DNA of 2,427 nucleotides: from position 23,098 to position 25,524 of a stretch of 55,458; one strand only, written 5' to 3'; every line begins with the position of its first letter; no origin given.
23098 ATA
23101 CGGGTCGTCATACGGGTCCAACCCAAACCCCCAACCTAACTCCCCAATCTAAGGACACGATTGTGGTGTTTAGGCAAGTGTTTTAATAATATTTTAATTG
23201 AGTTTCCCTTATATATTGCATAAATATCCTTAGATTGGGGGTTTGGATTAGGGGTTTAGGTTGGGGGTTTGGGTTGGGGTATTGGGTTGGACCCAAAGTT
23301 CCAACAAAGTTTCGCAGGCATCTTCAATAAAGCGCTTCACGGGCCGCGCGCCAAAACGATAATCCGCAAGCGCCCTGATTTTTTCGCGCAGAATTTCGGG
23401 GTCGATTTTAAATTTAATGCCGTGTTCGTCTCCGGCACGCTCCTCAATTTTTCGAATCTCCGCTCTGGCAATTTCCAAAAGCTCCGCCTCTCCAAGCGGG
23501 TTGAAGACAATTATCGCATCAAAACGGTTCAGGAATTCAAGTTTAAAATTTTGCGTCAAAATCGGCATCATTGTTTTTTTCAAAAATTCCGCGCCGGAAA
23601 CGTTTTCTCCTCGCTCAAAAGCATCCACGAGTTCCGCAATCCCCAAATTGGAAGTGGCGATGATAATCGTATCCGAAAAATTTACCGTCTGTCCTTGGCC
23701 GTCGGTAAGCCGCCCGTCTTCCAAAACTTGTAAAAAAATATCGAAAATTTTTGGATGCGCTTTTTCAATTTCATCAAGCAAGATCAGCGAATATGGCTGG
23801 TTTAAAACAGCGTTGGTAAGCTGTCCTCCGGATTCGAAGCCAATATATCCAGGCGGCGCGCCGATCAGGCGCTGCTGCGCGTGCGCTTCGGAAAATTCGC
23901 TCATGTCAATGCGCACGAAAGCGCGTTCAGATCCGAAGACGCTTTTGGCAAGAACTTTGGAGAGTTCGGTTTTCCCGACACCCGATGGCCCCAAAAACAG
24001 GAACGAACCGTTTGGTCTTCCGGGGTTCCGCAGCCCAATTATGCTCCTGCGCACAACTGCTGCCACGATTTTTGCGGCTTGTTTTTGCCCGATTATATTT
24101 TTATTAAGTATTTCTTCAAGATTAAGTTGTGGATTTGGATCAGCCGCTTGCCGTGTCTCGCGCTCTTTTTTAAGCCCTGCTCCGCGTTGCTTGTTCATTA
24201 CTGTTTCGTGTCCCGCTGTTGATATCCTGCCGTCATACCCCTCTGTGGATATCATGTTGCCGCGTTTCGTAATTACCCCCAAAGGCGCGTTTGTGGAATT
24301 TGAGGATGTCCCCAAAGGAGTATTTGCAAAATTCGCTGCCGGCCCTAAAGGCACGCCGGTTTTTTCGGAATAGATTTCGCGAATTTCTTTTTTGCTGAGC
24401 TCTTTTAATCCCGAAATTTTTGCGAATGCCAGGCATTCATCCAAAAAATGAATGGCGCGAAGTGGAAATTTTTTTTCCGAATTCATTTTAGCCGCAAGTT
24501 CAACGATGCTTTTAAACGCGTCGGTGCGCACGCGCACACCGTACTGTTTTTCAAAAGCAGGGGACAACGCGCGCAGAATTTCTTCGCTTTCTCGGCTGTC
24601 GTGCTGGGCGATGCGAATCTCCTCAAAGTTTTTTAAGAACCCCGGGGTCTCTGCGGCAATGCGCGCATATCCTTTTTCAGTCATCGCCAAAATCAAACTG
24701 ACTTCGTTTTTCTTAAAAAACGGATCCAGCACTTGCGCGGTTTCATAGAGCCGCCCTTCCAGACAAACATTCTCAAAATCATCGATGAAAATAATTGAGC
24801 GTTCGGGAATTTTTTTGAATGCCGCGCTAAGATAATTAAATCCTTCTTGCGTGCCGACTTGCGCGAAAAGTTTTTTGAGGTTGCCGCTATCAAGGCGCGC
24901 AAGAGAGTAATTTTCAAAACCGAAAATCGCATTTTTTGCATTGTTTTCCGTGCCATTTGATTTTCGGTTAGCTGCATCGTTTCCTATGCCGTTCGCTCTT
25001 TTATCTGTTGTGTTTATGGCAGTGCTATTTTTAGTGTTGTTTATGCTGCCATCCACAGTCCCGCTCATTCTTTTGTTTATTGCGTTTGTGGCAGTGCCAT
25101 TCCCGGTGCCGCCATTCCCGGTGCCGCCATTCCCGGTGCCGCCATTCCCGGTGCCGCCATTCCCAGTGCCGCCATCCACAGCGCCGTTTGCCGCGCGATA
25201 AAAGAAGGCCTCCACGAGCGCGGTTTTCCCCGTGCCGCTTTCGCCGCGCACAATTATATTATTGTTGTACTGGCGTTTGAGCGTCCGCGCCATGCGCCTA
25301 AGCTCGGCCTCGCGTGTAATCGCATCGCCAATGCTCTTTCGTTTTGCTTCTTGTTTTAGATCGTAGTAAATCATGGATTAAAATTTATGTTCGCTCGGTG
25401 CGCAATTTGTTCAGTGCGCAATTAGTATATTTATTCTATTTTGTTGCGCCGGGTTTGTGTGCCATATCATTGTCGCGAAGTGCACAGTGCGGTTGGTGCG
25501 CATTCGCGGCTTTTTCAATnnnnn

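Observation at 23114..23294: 181-bp palindromic, G-tract-rich MITE-like element family (second copy at 50997-51177)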

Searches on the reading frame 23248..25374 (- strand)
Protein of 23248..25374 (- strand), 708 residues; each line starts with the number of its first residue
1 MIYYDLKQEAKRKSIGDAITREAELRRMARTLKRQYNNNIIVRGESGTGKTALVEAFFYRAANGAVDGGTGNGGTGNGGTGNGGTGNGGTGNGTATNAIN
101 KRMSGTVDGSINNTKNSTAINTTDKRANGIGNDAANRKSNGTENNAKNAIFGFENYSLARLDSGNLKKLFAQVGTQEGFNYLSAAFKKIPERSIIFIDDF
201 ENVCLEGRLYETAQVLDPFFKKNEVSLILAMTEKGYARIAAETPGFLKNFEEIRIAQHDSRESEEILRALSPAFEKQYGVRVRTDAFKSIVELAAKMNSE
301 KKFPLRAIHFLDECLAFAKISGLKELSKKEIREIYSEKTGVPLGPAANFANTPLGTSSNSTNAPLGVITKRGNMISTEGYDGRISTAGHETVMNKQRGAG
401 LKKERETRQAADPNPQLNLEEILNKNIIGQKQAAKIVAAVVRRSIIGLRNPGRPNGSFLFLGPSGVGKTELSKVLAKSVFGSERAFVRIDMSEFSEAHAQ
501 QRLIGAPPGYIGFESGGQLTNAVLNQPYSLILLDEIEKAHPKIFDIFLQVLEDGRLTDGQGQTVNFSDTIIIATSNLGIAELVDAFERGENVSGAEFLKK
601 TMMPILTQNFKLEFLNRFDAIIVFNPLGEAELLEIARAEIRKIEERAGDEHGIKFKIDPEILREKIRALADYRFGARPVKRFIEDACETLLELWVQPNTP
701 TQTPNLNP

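Call 25: find_homologous_proteins(query=window:23248-25374:-, max_evalue=1e-30)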
Query window:23248-25374:- (708 aa): 7885 proteins with E <= 1e-30 among 8000 candidates; the best 120 are listed.
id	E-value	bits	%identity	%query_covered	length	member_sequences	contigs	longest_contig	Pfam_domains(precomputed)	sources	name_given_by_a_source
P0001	0.0e+0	1526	99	100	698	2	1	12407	PF00158.33,PF07724.21,PF12775.14,PF00004.36,PF13401.13,PF17871.8,PF01637.25,PF07728.21,PF10431.16,PF20720.4,PF13191.13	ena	-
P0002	5.1e-230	784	57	98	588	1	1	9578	PF00158.33,PF07724.21,PF12775.14,PF00004.36,PF13401.13,PF17871.8,PF01637.25,PF07728.21,PF10431.16,PF20720.4,PF13191.13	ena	-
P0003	5.5e-228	777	72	39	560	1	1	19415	PF13173.13,PF00004.36,PF13401.13,PF20703.4,PF17871.8,PF05673.20,PF01637.25,PF07728.21,PF13191.13,PF00158.33,PF07724.21,PF12775.14,PF00910.29,PF10431.16,PF20720.4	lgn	-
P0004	1.3e-204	700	70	39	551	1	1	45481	PF13173.13,PF00004.36,PF13401.13,PF17871.8,PF05496.19,PF01637.25,PF07728.21,PF13191.13,PF00308.25,PF00158.33,PF07724.21,PF12775.14,PF05729.19,PF10431.16,PF20720.4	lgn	-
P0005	1.8e-202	693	68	41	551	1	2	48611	PF20030.6,PF00437.27,PF00004.36,PF13401.13,PF17871.8,PF01637.25,PF07728.21,PF13191.13,PF00158.33,PF07724.21,PF12775.14,PF10431.16,PF20720.4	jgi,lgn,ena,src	-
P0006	7.5e-202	691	47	77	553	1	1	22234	PF13173.13,PF00004.36,PF13401.13,PF20703.4,PF17871.8,PF05673.20,PF05496.19,PF01637.25,PF07728.21,PF13191.13,PF00308.25,PF00158.33,PF07724.21,PF12775.14,PF05729.19,PF10431.16,PF25199.2,PF20720.4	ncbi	-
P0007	2.2e-201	689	70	39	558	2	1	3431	PF13555.13,PF00004.36,PF13401.13,PF20703.4,PF17871.8,PF01637.25,PF07728.21,PF13191.13,PF00158.33,PF07724.21,PF12775.14,PF05729.19,PF00910.29,PF05621.18,PF10431.16,PF20720.4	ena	-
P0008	4.8e-201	688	51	77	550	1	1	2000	PF13555.13,PF00004.36,PF13401.13,PF03193.23,PF20703.4,PF17871.8,PF05673.20,PF01637.25,PF07728.21,PF13191.13,PF00308.25,PF00158.33,PF07724.21,PF00005.34,PF12775.14,PF05729.19,PF00910.29,PF10431.16,PF20720.4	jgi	-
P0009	5.5e-201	688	67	40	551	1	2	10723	PF13173.13,PF00004.36,PF13401.13,PF03193.23,PF17871.8,PF05673.20,PF05496.19,PF01637.25,PF07728.21,PF13191.13,PF00308.25,PF25201.1,PF00158.33,PF07724.21,PF12775.14,PF10431.16,PF20720.4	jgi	-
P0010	1.7e-199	683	49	85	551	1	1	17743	PF13173.13,PF20030.6,PF00004.36,PF13401.13,PF13238.13,PF05673.20,PF07728.21,PF13191.13,PF07724.21,PF05729.19,PF13521.13,PF10431.16,PF06068.20,PF20703.4,PF17871.8,PF05496.19,PF01637.25,PF01695.24,PF13479.13,PF00158.33,PF00005.34,PF12775.14,PF00910.29,PF20720.4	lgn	-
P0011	4.6e-199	681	67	40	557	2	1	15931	PF20030.6,PF13555.13,PF00004.36,PF13401.13,PF20703.4,PF17871.8,PF01637.25,PF07728.21,PF13191.13,PF13479.13,PF00158.33,PF07724.21,PF12775.14,PF00910.29,PF10431.16,PF20720.4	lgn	-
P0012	1.1e-198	680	70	39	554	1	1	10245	PF20030.6,PF13555.13,PF00004.36,PF13401.13,PF20703.4,PF17871.8,PF05673.20,PF07728.21,PF13191.13,PF00158.33,PF07724.21,PF00005.34,PF12775.14,PF00910.29,PF10431.16,PF20720.4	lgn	-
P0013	2.0e-197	676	69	39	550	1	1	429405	PF20030.6,PF00004.36,PF13401.13,PF20703.4,PF17871.8,PF01637.25,PF07728.21,PF13191.13,PF00308.25,PF00158.33,PF07724.21,PF00005.34,PF12775.14,PF05729.19,PF00910.29,PF10431.16,PF20720.4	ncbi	-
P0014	2.1e-197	676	47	77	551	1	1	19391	PF13479.13,PF00158.33,PF07724.21,PF12775.14,PF00004.36,PF13401.13,PF17871.8,PF01637.25,PF07728.21,PF10431.16,PF13191.13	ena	-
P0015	4.1e-197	675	53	77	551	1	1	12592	PF13173.13,PF00004.36,PF13401.13,PF17871.8,PF05673.20,PF01637.25,PF07728.21,PF13191.13,PF00158.33,PF07724.21,PF12775.14,PF10431.16,PF20720.4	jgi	jgi:ATP-dependent Clp protease ATP-binding subunit ClpC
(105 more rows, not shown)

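Call 27: find_encoding_contigs(protein=P0001, flank=10000, max_places=6)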
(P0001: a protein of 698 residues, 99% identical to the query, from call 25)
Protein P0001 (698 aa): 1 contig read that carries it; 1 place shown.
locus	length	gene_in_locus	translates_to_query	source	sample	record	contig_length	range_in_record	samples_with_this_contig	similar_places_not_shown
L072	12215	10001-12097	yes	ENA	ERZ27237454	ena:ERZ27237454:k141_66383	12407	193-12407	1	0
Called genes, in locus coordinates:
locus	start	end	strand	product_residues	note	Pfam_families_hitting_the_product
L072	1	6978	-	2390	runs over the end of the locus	?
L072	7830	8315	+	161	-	PF20803:PaaX_M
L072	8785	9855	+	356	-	-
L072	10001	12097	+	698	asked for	PF01637:ATPase_2 (faint), PF13191:AAA_16 (weak), PF17871:AAA_lid_9, PF00158:Sigma54_activat (weak), PF00004:AAA, PF07724:AAA_2, PF07728:AAA_5, PF10431:ClpB_D2-small, +3 more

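Call 28: find_encoding_contigs(protein=P0002, flank=10000, max_places=6)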
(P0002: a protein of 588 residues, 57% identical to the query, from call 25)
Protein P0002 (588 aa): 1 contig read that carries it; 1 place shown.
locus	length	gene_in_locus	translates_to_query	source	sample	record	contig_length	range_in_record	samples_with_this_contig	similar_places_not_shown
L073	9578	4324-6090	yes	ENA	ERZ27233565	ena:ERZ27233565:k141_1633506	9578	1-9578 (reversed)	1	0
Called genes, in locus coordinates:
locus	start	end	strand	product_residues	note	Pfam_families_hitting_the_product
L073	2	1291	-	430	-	?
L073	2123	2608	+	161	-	PF20803:PaaX_M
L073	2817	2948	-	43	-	-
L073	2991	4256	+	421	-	-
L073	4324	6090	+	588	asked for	PF01637:ATPase_2 (faint), PF13191:AAA_16, PF17871:AAA_lid_9 (weak), PF00158:Sigma54_activat (weak), PF00004:AAA (weak), PF07724:AAA_2, PF07728:AAA_5, PF10431:ClpB_D2-small (weak), +3 more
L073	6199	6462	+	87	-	-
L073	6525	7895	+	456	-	PF10412:TrwB_AAD_bind (weak), PF12696:TraG-D_C (weak)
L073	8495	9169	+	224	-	PF00072:Response_reg, PF00486:Trans_reg_C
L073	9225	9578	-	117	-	?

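Call 34: find_encoding_contigs(protein=P0003, flank=10000, max_places=3)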
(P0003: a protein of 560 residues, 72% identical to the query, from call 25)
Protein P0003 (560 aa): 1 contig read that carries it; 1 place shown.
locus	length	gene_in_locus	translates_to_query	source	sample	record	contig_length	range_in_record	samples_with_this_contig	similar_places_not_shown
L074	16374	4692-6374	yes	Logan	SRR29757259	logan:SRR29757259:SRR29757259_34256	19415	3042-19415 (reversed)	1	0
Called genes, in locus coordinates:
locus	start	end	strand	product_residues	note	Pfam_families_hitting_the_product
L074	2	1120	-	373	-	?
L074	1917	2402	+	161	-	PF20803:PaaX_M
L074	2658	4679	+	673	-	-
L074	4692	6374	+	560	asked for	PF01637:ATPase_2 (weak), PF13191:AAA_16 (weak), PF20703:nSTAND1 (weak), PF17871:AAA_lid_9, PF00004:AAA, PF07724:AAA_2, PF07728:AAA_5, PF10431:ClpB_D2-small, +8 more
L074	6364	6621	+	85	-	-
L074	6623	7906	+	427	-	PF10412:TrwB_AAD_bind (weak), PF12696:TraG-D_C (weak)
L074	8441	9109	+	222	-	PF00072:Response_reg, PF00486:Trans_reg_C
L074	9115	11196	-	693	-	PF00512:HisKA, PF02518:HATPase_c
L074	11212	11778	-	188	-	-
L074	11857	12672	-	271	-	PF00899:ThiF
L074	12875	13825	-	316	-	-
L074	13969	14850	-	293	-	PF01040:UbiA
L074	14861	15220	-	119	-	PF03626:COX4_pro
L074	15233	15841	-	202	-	PF00510:COX3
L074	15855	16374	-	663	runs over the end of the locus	PF00115:COX1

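Call 35: find_encoding_contigs(protein=P0004, flank=10000, max_places=3)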
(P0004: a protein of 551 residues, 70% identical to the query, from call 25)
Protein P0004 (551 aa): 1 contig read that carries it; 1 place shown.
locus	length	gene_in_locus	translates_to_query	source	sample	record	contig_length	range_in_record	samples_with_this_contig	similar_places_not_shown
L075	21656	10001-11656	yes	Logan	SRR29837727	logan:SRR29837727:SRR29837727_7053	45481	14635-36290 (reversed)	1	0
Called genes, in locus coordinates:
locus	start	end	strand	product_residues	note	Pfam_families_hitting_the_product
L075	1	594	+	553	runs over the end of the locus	-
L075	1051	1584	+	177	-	PF05198:IF3_N, PF00707:IF3_C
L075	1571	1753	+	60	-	PF01632:Ribosomal_L35p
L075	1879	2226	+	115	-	PF00453:Ribosomal_L20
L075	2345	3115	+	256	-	-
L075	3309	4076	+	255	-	-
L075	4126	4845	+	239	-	-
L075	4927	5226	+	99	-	-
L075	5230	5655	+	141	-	-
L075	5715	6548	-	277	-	PF12728:HTH_17 (weak)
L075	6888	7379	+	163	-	PF20803:PaaX_M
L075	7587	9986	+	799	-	-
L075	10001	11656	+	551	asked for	PF13191:AAA_16 (weak), PF12775:AAA_7 (weak), PF00004:AAA, PF17871:AAA_lid_9, PF07724:AAA_2, PF00004:AAA, PF07728:AAA_5, PF10431:ClpB_D2-small, +8 more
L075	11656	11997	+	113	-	-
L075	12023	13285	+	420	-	PF02534:T4SS-DNA_transf (weak), PF10412:TrwB_AAD_bind (faint), PF12696:TraG-D_C (faint)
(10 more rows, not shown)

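Call 36: find_encoding_contigs(protein=P0013, flank=10000, max_places=3)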
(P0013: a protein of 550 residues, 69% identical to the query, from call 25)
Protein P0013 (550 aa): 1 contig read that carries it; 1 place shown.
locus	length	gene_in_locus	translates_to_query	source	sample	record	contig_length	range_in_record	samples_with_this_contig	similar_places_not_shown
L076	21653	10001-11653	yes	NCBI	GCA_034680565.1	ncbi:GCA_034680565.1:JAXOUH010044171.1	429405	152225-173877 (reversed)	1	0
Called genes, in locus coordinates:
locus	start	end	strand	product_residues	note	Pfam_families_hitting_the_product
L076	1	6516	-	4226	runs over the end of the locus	PF13884:Peptidase_S74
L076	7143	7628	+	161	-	PF20803:PaaX_M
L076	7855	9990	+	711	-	-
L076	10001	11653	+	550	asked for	PF00158:Sigma54_activat (faint), PF13191:AAA_16 (weak), PF13401:AAA_22 (weak), PF17871:AAA_lid_9, PF07724:AAA_2, PF00004:AAA, PF07728:AAA_5, PF10431:ClpB_D2-small, +9 more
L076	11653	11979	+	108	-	-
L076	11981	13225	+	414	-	PF10412:TrwB_AAD_bind (faint), PF12696:TraG-D_C (weak)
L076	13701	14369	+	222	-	PF00072:Response_reg, PF00486:Trans_reg_C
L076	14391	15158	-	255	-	PF01209:Ubie_methyltran (weak), PF13489:Methyltransf_23, PF13847:Methyltransf_31, PF08241:Methyltransf_11, PF08242:Methyltransf_12, PF13649:Methyltransf_25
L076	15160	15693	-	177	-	PF00929:RNase_T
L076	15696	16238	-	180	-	-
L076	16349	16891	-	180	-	-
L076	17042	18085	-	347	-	-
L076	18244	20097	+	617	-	PF00009:GTP_EFTU, PF01926:MMR_HSR1 (weak), PF22042:EF-G_D2, PF03144:GTP_EFTU_D2, PF00679:EFG_C, PF21018:BipA_C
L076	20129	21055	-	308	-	PF21694:DNA_pol3_delta_C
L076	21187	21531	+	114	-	-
